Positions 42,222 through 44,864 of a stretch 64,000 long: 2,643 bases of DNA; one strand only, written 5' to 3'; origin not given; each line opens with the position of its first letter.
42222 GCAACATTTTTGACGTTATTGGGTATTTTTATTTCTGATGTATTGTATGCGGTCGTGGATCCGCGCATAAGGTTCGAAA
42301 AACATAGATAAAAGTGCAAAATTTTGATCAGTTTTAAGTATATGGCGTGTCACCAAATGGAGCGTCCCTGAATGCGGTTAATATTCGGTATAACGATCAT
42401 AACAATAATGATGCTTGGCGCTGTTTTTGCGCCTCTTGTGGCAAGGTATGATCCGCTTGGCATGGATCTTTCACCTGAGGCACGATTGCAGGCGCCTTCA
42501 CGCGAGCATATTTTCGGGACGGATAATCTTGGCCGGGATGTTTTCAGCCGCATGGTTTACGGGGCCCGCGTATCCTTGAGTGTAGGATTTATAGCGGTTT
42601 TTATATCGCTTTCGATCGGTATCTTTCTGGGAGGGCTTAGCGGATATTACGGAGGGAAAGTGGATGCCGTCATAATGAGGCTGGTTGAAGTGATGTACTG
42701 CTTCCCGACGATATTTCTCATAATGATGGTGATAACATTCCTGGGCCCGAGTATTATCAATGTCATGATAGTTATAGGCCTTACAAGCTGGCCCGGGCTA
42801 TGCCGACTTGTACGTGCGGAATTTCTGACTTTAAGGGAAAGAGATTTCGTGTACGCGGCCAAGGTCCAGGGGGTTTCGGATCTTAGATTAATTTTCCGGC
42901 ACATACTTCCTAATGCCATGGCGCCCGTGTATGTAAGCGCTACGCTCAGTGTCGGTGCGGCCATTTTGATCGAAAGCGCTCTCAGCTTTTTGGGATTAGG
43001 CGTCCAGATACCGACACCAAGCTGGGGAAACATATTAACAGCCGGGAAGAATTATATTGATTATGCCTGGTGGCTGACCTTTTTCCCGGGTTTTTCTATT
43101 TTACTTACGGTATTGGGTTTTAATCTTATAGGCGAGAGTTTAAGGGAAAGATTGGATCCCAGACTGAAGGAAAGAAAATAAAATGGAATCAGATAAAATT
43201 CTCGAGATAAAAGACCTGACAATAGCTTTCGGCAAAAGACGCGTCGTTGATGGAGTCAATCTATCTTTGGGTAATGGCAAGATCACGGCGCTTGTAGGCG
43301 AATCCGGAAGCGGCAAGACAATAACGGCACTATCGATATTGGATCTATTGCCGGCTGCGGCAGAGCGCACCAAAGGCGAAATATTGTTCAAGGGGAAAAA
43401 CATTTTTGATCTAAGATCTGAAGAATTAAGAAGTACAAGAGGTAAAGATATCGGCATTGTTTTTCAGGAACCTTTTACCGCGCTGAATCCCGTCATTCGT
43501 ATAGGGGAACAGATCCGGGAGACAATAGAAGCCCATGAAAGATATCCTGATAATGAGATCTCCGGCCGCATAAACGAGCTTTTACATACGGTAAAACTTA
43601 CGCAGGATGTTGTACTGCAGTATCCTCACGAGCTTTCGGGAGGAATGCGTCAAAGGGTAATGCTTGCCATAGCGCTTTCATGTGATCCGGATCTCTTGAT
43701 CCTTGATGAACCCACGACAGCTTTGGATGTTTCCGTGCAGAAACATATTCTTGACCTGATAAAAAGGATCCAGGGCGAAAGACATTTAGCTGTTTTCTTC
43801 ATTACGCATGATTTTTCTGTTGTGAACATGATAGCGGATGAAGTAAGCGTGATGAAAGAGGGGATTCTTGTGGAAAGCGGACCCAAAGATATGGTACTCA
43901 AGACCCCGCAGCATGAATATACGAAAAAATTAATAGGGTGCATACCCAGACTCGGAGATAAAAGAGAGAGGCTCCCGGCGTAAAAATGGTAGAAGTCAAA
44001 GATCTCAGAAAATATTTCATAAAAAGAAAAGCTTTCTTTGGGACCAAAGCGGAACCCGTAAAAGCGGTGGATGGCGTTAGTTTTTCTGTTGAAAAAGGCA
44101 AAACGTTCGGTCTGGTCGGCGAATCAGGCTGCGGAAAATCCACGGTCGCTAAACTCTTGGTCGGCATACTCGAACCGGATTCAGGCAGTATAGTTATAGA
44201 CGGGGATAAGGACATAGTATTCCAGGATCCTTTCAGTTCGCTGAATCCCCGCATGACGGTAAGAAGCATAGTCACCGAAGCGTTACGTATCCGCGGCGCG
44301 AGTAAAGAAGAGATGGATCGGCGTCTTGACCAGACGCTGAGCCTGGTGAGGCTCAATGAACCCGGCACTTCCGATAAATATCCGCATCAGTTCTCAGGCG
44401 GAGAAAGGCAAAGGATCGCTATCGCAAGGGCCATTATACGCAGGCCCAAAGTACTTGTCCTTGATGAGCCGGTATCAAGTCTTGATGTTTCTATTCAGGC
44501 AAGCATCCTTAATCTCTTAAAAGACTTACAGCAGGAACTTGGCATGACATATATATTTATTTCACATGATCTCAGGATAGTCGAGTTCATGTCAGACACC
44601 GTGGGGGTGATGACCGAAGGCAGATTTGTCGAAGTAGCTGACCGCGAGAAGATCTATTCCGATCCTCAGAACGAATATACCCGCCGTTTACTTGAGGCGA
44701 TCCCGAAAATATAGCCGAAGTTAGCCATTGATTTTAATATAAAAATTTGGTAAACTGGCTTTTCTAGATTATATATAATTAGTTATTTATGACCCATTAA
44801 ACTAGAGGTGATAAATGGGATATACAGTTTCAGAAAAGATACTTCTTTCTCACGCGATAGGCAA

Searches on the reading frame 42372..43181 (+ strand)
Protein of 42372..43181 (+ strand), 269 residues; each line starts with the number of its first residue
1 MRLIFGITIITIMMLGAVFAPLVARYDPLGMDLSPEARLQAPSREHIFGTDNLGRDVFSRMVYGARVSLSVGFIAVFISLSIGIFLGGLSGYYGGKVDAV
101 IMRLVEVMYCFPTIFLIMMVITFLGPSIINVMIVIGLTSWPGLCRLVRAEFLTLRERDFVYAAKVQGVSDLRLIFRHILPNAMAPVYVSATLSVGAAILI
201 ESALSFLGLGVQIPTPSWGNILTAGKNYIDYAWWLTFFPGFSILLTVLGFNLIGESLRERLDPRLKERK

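Call 38: search_protein_families(library=pfam, proteins=[window:42372-43181:+], max_evalue=0.00001)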
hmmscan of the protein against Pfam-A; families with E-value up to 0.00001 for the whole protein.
window:42372-43181:+ (269 aa): 1 family
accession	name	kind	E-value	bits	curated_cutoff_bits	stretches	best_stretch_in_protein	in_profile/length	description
PF00528.27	BPD_transp_1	-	4.8e-34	118.1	26.4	1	83-266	1-183/184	Binding-protein-dependent transport system inner membrane component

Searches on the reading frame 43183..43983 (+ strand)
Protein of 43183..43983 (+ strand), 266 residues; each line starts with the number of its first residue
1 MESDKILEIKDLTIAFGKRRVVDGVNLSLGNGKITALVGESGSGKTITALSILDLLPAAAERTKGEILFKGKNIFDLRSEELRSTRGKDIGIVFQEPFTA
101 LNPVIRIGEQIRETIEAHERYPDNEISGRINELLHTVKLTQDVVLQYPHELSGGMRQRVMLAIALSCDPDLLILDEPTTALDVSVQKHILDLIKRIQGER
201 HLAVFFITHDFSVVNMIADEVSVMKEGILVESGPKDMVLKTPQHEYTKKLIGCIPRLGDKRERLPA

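Call 38: search_protein_families(library=pfam, proteins=[window:43183-43983:+], max_evalue=0.00001)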
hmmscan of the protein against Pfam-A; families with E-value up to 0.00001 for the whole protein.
window:43183-43983:+ (266 aa): 3 families
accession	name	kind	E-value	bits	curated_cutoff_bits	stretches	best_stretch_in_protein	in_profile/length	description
PF00005.33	ABC_tran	-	9.9e-29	101.1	25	1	23-179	2-137/137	ABC transporter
PF13304.12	AAA_21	-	7.4e-11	43.1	27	1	124-212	220-301/304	AAA domain, putative AbiEii toxin, Type IV TA system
PF08352.17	oligo_HPY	-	4e-07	30.8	27.1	1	230-264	1-35/65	Oligopeptide/dipeptide transporter, C-terminal region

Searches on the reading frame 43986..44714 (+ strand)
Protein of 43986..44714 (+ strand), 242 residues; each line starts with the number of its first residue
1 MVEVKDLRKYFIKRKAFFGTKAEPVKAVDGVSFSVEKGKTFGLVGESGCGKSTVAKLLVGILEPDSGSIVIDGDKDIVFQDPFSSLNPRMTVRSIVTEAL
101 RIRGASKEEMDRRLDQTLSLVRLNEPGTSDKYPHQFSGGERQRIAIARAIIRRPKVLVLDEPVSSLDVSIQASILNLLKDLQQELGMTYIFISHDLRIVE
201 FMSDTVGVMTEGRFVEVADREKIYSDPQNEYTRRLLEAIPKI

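Call 38: search_protein_families(library=pfam, proteins=[window:43986-44714:+], max_evalue=0.00001)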
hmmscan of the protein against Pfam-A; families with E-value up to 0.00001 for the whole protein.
window:43986-44714:+ (242 aa): 2 families
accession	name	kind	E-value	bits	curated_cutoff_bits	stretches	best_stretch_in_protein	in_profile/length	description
PF00005.33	ABC_tran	-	8e-31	107.9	25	1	29-163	2-136/137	ABC transporter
PF13304.12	AAA_21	-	1.4e-10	42.1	27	1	119-199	221-303/304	AAA domain, putative AbiEii toxin, Type IV TA system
